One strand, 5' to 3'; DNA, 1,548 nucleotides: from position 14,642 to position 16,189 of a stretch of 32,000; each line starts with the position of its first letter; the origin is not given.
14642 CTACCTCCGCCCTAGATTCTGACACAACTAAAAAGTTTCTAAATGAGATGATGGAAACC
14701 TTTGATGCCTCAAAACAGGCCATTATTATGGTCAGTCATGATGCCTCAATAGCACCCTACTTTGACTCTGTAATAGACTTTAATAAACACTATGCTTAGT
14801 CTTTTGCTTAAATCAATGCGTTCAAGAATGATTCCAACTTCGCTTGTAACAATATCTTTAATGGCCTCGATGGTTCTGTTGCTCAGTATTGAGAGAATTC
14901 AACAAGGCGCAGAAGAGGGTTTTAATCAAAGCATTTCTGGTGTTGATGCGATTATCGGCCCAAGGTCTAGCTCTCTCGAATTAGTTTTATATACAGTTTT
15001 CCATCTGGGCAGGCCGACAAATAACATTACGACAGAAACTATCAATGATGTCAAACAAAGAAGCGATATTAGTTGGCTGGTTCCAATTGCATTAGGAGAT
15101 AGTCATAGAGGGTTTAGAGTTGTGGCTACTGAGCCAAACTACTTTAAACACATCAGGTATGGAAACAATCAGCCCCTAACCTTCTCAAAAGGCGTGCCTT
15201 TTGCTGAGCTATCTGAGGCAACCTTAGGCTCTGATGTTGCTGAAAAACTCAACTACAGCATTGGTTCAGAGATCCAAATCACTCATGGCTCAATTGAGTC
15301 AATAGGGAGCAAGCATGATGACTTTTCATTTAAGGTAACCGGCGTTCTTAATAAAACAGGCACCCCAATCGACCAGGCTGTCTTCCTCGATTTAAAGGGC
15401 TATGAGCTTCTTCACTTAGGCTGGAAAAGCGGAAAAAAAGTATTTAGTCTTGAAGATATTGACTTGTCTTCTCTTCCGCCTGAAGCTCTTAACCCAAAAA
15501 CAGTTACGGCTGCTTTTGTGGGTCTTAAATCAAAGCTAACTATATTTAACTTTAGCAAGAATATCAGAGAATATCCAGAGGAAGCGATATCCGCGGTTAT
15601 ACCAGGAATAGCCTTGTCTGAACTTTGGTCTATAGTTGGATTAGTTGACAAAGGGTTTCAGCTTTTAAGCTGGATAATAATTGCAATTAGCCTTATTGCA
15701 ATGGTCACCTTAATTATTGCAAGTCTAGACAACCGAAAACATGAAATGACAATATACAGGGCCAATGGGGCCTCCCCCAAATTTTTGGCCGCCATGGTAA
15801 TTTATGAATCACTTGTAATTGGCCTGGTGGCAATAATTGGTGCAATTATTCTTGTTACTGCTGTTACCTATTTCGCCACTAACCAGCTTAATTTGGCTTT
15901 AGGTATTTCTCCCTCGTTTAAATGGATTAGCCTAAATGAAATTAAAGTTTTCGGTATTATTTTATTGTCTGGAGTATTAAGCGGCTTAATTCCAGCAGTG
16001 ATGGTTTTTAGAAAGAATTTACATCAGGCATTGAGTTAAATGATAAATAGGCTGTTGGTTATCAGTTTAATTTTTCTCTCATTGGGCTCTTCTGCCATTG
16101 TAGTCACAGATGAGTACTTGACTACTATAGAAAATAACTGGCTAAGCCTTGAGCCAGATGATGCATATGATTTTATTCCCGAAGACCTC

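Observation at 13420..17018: Zur-linked five-gene operon: HDE-repeat secreted protein + MacB-type ABC transporter + DUF3299 protein + embedded zur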

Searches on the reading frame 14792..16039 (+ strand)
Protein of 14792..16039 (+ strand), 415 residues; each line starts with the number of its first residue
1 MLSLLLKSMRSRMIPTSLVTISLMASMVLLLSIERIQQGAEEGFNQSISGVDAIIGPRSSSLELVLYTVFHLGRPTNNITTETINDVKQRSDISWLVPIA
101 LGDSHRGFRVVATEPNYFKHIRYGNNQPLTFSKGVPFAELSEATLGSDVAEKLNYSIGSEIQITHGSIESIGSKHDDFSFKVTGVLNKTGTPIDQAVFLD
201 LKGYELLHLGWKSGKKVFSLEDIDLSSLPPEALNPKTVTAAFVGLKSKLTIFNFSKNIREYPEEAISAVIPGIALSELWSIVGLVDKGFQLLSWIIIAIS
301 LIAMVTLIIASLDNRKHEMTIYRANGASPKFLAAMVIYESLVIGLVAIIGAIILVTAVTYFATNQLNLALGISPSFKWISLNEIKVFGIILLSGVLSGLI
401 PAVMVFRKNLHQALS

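Call 3: search_protein_families(library=pfam, proteins=[window:14792-16039:+], max_evalue=0.01)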
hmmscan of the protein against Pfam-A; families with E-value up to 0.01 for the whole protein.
window:14792-16039:+ (415 aa): 2 families
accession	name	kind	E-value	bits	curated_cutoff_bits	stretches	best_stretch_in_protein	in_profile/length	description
PF02687.27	FtsX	-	1.1e-13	51.7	25.5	1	292-409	3-119/120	FtsX-like permease C-terminal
PF12704.14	MacB_PCD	-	5.9e-09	36.9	27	1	19-205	8-177/207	MacB-like periplasmic core domain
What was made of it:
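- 14792..16039 (+): Type VII (FtsX/MacB-like) ABC permease, 415 aa, 4 TM with a large periplasmic domain. Pfam FtsX at 51.7 bits and MacB_PCD at 36.9 bits (call 3).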

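Call 4: search_protein_families(library=ncbifam, proteins=[window:14792-16039:+], max_evalue=0.01)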
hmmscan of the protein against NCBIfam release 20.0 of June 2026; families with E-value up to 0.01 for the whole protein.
window:14792-16039:+ (415 aa): 6 families
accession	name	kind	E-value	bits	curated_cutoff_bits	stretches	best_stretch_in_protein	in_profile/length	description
TIGR03434.1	ADOP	subfamily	3.8e-09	35.2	622.3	1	273-414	254-399/803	ADOP family duplicated permease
NF038346.1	FtsX_actino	exception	2.8e-06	26.9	250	1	275-410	169-306/308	permease-like cell division protein FtsX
TIGR00439.2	FtsX_Gneg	equivalog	2.6e-05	23.6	255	1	276-410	157-291/292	permease-like cell division protein FtsX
NF041854.1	ABC_perm_YbbP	equivalog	3.7e-05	21.8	999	1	259-377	659-774/806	putative ABC transporter permease subunit YbbP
TIGR02212.1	lolCE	equivalog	0.00021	20.3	362.45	0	288-362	268-343/411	lipoprotein-releasing ABC transporter permease subunit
NF038347.1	FtsX_Gpos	exception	0.00031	20.2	225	1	278-410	160-295/296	permease-like cell division protein FtsX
